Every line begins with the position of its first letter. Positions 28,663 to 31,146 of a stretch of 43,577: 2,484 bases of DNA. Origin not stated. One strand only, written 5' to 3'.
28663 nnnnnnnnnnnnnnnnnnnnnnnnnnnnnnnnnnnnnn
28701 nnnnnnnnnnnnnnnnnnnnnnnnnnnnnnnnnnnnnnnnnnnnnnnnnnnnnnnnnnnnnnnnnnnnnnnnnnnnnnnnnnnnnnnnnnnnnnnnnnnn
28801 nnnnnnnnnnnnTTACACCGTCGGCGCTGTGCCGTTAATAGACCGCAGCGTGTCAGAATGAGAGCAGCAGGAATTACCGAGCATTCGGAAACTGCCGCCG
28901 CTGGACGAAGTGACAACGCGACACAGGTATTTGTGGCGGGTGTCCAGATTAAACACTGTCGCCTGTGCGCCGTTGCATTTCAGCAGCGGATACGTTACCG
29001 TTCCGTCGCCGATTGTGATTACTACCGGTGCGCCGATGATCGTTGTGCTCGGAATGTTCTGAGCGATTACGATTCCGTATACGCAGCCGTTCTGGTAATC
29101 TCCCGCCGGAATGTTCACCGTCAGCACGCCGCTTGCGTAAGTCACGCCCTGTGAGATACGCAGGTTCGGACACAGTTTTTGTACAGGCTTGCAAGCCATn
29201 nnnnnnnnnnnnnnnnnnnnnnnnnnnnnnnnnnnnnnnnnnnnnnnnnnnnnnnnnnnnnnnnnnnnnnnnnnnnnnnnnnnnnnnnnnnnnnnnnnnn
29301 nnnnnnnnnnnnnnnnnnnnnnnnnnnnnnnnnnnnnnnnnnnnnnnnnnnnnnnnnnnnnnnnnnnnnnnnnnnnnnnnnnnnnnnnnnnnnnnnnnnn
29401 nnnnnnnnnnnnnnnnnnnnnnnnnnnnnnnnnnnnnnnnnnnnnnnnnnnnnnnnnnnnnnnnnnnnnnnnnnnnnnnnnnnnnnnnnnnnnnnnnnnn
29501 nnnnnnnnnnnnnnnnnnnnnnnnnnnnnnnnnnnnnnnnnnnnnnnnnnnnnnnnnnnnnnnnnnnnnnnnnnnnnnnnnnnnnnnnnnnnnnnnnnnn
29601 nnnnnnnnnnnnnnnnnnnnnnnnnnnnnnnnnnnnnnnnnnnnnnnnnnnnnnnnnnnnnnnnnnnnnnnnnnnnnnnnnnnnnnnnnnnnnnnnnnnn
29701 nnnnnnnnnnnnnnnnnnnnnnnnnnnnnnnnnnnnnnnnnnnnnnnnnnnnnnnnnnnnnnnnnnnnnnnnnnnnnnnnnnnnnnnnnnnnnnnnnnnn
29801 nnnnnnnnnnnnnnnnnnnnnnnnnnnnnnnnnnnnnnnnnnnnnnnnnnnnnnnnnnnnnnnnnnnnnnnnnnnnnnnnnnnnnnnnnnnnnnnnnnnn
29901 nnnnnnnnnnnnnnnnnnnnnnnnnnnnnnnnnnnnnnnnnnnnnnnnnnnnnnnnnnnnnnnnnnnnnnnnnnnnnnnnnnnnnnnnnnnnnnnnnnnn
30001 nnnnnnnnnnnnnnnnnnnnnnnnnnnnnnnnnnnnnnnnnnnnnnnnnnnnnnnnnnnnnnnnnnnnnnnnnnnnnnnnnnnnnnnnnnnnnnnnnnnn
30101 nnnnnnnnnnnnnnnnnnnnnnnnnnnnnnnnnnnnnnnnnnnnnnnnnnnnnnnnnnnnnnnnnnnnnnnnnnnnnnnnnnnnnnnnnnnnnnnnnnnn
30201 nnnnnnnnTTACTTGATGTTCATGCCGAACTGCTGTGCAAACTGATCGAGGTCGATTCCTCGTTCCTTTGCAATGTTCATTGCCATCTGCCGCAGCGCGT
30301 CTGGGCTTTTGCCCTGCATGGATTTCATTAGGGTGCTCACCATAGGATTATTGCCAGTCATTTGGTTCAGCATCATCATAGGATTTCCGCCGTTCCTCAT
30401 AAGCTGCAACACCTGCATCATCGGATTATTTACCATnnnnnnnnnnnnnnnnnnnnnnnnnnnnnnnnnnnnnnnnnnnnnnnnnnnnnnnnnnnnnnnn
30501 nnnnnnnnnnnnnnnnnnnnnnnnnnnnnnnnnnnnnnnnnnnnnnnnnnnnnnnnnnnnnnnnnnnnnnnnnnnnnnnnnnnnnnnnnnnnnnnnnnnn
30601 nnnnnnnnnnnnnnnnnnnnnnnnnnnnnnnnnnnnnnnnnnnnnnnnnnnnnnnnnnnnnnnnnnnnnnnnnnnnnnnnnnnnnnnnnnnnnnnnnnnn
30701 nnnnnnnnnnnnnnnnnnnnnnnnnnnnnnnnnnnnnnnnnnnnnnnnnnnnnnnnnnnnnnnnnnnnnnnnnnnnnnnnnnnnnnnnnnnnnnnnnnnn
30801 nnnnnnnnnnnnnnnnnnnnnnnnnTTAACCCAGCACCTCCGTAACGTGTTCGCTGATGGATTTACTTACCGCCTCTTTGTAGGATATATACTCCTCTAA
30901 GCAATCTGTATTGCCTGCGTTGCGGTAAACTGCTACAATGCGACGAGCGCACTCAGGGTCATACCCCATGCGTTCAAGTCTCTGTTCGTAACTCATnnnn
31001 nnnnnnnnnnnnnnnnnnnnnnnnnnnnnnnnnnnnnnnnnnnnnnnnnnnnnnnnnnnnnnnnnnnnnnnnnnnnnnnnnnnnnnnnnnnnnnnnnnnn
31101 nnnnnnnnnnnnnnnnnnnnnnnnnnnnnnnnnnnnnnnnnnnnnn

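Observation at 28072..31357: Terminator-bounded seven-gene accessory cassette of low-complexity proteins with its own regulator, at the prophage end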

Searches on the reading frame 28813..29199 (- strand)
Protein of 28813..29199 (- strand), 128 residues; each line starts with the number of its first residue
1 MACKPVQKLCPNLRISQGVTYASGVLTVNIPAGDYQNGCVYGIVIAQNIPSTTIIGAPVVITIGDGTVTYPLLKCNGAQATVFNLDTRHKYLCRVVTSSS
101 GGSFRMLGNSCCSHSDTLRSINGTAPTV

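Call 4: search_protein_families(library=pfam, proteins=[window:28813-29199:-], max_evalue=1)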
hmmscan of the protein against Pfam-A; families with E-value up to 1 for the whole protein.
window:28813-29199:- (128 aa): 1 family
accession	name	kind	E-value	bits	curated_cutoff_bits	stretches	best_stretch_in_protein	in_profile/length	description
PF15526.11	Ntox21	-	0.2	12.5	25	1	78-116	17-55/71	Novel toxin 21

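Call 5: search_protein_families(library=phrogs, proteins=[window:28813-29199:-], max_evalue=0.1)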
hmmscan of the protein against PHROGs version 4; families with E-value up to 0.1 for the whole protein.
window:28813-29199:- (128 aa): 1 family
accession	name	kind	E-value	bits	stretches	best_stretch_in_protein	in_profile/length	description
phrog_31654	-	unknown function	0.057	14.3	1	27-90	37-101/141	-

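Call 11: search_protein_families(library=ncbifam, proteins=[window:28813-29199:-], max_evalue=1)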
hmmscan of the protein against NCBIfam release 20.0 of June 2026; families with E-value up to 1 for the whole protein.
window:28813-29199:- (128 aa): 0 families

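Call 12: search_protein_families(library=padloc, proteins=[window:28813-29199:-], max_evalue=1)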
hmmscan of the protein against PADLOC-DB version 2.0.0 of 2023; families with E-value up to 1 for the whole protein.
window:28813-29199:- (128 aa): 0 families

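Call 42: search_solved_structures(query=A2, max_evalue=10)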
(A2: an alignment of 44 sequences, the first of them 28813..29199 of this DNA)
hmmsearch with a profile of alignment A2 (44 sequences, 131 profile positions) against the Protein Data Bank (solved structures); distinct sequences matched with E-value up to 10: 3.
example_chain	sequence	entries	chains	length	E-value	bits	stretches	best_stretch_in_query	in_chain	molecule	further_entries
6m5y_A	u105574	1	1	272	0.14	15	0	13-33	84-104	Galectin-1,Galectin-1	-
6i9b_A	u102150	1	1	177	1.2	12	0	38-57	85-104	La-related protein 4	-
9z6y_A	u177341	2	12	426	2.1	11.2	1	70-122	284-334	Drt3a reverse transcriptase protein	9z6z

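Call 43: search_protein_families(library=pfam, alignment_id=A2, max_evalue=1)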
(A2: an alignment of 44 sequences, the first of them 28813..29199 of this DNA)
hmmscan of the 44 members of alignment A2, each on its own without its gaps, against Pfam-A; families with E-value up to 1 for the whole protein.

A. member 1, window:28813-29199:- (128 aa): 1 family
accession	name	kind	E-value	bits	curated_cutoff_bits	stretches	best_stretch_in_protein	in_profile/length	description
PF15526.11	Ntox21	-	0.2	12.5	25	1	78-116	17-55/71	Novel toxin 21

B. families by the number of members that match (of 44 scanned): 18 families
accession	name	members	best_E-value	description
PF14601.11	TFX_C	8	0.0086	DNA_binding protein, TFX, C-term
PF22514.2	EXPB1_D1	3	0.083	EXPB1-like domain 1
PF23355.1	IFT52_GIFT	1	0.017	IFT52 GIFT domain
PF00187.25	Chitin_bind_1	1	0.02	Chitin recognition protein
PF19373.4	DUF5948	1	0.032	Family of unknown function (DUF5948)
PF19061.5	DUF5757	1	0.068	Family of unknown function (DUF5757)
PF11098.13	Chlorosome_CsmC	1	0.08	Chlorosome envelope protein C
PF00286.25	Flexi_CP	1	0.085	Viral coat protein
PF00802.24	Glycoprotein_G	1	0.088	Pneumovirus attachment glycoprotein G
PF24148.1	ApeC_platyh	1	0.11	ApeC, platyhelminthes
PF10581.15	Synapsin_N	1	0.12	Synapsin N-terminal region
PF18612.7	Bac_A_amyl_C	1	0.13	Bacterial Alpha amylase C-terminal domain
PF15526.11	Ntox21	1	0.2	Novel toxin 21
PF13597.11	NRDD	1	0.24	Anaerobic ribonucleoside-triphosphate reductase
PF11980.13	DUF3481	1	0.27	C-terminal domain of neuropilin glycoprotein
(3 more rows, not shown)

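Call 44: find_homologous_proteins(query=window:28813-29199:-)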
Query window:28813-29199:- (128 aa): 278 proteins with E <= 0.001 among 283 candidates; the best 120 are listed.
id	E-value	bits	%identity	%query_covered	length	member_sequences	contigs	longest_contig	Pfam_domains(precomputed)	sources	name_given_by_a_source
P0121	1.3e-69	250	89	100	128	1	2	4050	-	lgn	-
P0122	3.0e-69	249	89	100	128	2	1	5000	-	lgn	-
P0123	1.5e-67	244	92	99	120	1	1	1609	-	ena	-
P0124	1.5e-65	237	85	99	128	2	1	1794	-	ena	-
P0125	2.1e-65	237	85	99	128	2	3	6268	-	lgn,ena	-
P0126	8.6e-65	235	87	96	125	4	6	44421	-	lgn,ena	-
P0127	2.6e-64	233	84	99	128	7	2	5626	-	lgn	-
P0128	5.5e-63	229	82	99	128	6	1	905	-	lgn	-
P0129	2.6e-62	227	84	100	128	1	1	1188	-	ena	-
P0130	5.1e-62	226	90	99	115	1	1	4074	-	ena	-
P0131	7.8e-62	225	95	86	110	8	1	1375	-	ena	-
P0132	4.2e-58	213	84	100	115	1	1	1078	-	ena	-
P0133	1.6e-55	205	76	98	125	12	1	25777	-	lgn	-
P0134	1.0e-54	202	75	99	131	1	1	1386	-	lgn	-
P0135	2.6e-54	201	78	95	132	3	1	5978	-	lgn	-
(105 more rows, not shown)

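Call 51: predict_structure(alignment_id=A3)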
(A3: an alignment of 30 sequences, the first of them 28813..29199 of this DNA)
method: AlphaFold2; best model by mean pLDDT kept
length: 128 residues; sequences in the alignment: 30
mean_pLDDT: 76.6   pTM: 0.68
mean pLDDT of the five models: 76.6, 74.6, 74.1, 66.9, 66.4
residues with pLDDT >= 90: 4; 70-90: 94; 50-70: 22; < 50: 8
segments of 3 or more residues with pLDDT < 50: 120-123
pLDDT, mean of each block of 10 residues (from residue 1): 58 85 86 85 82 79 84 86 79 83 81 53 49
secondary structure, 60 per line:
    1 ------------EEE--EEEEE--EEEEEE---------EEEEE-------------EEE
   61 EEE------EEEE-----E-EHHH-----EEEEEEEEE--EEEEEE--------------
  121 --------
elements in order: E13-15 E18-22 E25-30 E40-44 E58-63 E70-73 E90-98 E101-106

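Call 53: fold_search(model_id=the predicted structure, library=pdb)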
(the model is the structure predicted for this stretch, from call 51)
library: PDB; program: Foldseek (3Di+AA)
matches with E <= 10: 204; with E <= 0.001: 0
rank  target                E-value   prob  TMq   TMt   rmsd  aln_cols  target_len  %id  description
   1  9b45_2                1.3e-02  0.98  0.42  0.19   4.6       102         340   15  Pseudomonas phage Pa193 baseplate complex and tail fiber (released 2024-10-16)
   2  2ch4_A                5.7e-01  0.28  0.30  0.14  11.0        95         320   10  Complex between Bacterial Chemotaxis histidine kinase CheA domains P4 and P5 and receptor-adaptor protein CheW (released 2006-04-18)
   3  9a72_B                7.7e-01  0.21  0.29  0.24  11.3        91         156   11  Integrative model of YFMS-CHEW by crosslinking MS and deep learning (released 2024-09-18)
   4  4jpb_A                9.2e-01  0.23  0.32  0.31  11.3        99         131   10  The structure of a ternary complex between CheA domains P4 and P5 with CheW and with an unzipped fragment of TM14, a c (released 2013-08-28)
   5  4gn3_J                9.2e-01  0.16  0.27  0.30   6.2        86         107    8  OBody AM1L10 bound to hen egg-white lysozyme (released 2013-08-21)
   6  3ur1_A                9.7e-01  0.21  0.33  0.17  12.5       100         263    9  The structure of a ternary complex between CheA domains P4 and P5 with CheW and with a truncated fragment of TM14, a c (released 2012-03-07)
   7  4gn3_F                1.1e+00  0.15  0.27  0.31   6.1        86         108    8  OBody AM1L10 bound to hen egg-white lysozyme (released 2013-08-21)
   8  1k3r_A                1.2e+00  0.18  0.28  0.15   9.3        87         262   13  Crystal Structure of the Methyltransferase with a Knot from Methanobacterium thermoautotrophicum (released 2002-05-15)
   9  8rk2_B                1.2e+00  0.09  0.25  0.28  11.2        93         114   11  Human Replication protein A (RPA; trimeric core) - ssDNA complex (released 2024-04-24)
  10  6s1k_C                1.3e+00  0.14  0.28  0.25  11.4        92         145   12  E. coli Core Signaling Unit, carrying QQQQ receptor mutation (released 2020-01-22)
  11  1hjp                  1.3e+00  0.11  0.24  0.18   7.9        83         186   16  HOLLIDAY JUNCTION BINDING PROTEIN RUVA FROM E. COLI (released 1998-02-25)
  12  1c7y_A                1.3e+00  0.10  0.23  0.16   8.1        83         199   14  E.COLI RUVA-HOLLIDAY JUNCTION COMPLEX (released 2000-07-21)
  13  1l1o_B                1.3e+00  0.09  0.26  0.27  10.9        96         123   14  Structure of the human Replication Protein A (RPA) trimerization core (released 2002-06-05)
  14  4fou_C                1.4e+00  0.03  0.12  0.16  13.8        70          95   14  Structure of the PilZ-FimX(EAL domain)-c-di-GMP complex responsible for the regulation of bacterial Type IV pilus biog (released 2013-03-27)
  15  2qdl_A                1.5e+00  0.14  0.29  0.25  11.1        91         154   14  Crystal structure of scaffolding protein TtCheW from Thermoanaerobacter tengcongensis (released 2007-09-04)
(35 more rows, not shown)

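Call 55: fold_search(model_id=the predicted structure, library=viral)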
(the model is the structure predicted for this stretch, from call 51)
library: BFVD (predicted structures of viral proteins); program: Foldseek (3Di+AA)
matches with E <= 10: 396; with E <= 0.001: 12
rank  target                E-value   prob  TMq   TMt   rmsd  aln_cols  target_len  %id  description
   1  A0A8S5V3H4            2.3e-15  1.00  0.81  0.84   3.4       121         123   50  Uncharacterized protein [Myoviridae sp. ctk6V34]
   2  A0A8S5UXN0            4.6e-09  1.00  0.70  0.68  15.7       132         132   25  Uncharacterized protein [Podoviridae sp. ctW0z17]
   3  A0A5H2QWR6            3.0e-08  1.00  0.67  0.69  10.9       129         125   23  (no name in the UniProt tables at hand)
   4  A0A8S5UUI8            4.6e-07  1.00  0.67  0.52   7.3       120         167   19  Uncharacterized protein [Myoviridae sp. ctP6q2]
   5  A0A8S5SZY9            1.6e-06  1.00  0.67  0.77   1.9       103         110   20  Uncharacterized protein [Myoviridae sp. ctWb16]
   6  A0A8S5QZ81            6.1e-05  1.00  0.57  0.59   3.2       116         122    9  Uncharacterized protein [Siphoviridae sp. ctyvQ1]
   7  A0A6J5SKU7            3.4e-04  1.00  0.53  0.17   8.8       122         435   16  Uncharacterized protein (Fragment) [uncultured Caudovirales phage]
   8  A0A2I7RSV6            4.4e-04  1.00  0.48  0.15   3.9       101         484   14  (no name in the UniProt tables at hand)
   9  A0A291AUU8            5.9e-04  1.00  0.52  0.09   6.5       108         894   16  (no name in the UniProt tables at hand)
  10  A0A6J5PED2            7.1e-04  1.00  0.49  0.13   3.9       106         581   16  Uncharacterized protein [uncultured Caudovirales phage]
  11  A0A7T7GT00            8.4e-04  1.00  0.49  0.09   3.6        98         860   16  (no name in the UniProt tables at hand)
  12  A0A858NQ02            9.0e-04  1.00  0.53  0.12  10.3       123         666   15  Putative tail fiber protein [Xanthomonas phage FoX6]
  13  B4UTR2                1.5e-03  1.00  0.51  0.10   4.6       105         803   15  (no name in the UniProt tables at hand)
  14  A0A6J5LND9            1.5e-03  1.00  0.46  0.16   4.2       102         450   19  Uncharacterized protein [uncultured Caudovirales phage]
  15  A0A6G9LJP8            1.6e-03  1.00  0.48  0.09   4.1       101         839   13  Tail fiber protein [Pseudomonas phage Epa13]
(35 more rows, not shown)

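Call 89: search_protein_representatives(alignment_id=A3)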
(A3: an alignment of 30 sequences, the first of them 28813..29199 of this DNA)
Query: 30 sequences, 128 profile positions. Proteins with E-value up to 0.001 (for the whole library): 353; up to 1e-10: 196; up to 1e-30: 57. The best 150 are listed.
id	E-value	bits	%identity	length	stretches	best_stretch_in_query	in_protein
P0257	1.1e-56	206.4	-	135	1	3-127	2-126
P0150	6.8e-56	203.8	-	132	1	2-127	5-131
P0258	2.7e-55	201.9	-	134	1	1-127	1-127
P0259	1.4e-52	193.2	-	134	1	1-127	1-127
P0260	9.0e-52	190.5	-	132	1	1-126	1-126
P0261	1.1e-50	187.0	-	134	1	1-125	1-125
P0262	1.6e-46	173.5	-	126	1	1-118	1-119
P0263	1.6e-44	167.1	-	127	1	1-118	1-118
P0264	4.0e-44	165.8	-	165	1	18-127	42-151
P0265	2.0e-43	163.6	-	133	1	1-127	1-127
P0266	2.8e-42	159.8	-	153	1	28-127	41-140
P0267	1.4e-41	157.5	-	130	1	1-96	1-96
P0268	1.6e-41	157.4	-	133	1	5-126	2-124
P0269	3.2e-40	153.2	-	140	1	3-126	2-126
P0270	5.6e-40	152.4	-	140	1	1-118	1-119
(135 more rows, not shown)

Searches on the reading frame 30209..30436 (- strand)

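Call 4: search_protein_families(library=pfam, proteins=[window:30209-30436:-], max_evalue=1)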
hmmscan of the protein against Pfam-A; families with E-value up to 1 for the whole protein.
window:30209-30436:- (75 aa): 1 family
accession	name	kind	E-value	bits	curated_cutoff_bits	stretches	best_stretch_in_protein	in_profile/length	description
PF16008.10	DUF4778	-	0.15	12.4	27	1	7-71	91-157/284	Domain of unknown function (DUF4778)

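Call 5: search_protein_families(library=phrogs, proteins=[window:30209-30436:-], max_evalue=0.1)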
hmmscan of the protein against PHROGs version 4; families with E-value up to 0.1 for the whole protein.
window:30209-30436:- (75 aa): 0 families

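Call 11: search_protein_families(library=ncbifam, proteins=[window:30209-30436:-], max_evalue=1)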
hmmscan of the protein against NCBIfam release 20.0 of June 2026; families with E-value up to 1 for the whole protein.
window:30209-30436:- (75 aa): 1 family
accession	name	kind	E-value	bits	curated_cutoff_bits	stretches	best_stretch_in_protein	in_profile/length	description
TIGR02675.1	tape_meas_nterm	domain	0.19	12.1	21.35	1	3-53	16-66/75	tape measure protein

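Call 12: search_protein_families(library=padloc, proteins=[window:30209-30436:-], max_evalue=1)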
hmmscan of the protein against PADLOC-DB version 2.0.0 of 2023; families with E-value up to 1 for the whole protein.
window:30209-30436:- (75 aa): 0 families

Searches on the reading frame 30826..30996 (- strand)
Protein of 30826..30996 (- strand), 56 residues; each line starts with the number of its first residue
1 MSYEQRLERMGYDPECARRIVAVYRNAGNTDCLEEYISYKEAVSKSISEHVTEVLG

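Call 4: search_protein_families(library=pfam, proteins=[window:30826-30996:-], max_evalue=1)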
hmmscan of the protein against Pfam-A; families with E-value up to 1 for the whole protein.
window:30826-30996:- (56 aa): 1 family
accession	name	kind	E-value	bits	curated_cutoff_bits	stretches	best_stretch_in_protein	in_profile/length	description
PF02320.22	UCR_hinge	-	0.043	14.4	27.2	1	15-54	25-63/65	Ubiquinol-cytochrome C reductase hinge protein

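Call 5: search_protein_families(library=phrogs, proteins=[window:30826-30996:-], max_evalue=0.1)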
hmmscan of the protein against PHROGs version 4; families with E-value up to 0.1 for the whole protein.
window:30826-30996:- (56 aa): 0 families

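Call 11: search_protein_families(library=ncbifam, proteins=[window:30826-30996:-], max_evalue=1)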
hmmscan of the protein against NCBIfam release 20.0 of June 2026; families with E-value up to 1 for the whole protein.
window:30826-30996:- (56 aa): 0 families

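Call 12: search_protein_families(library=padloc, proteins=[window:30826-30996:-], max_evalue=1)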
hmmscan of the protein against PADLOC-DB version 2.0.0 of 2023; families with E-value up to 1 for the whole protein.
window:30826-30996:- (56 aa): 0 families
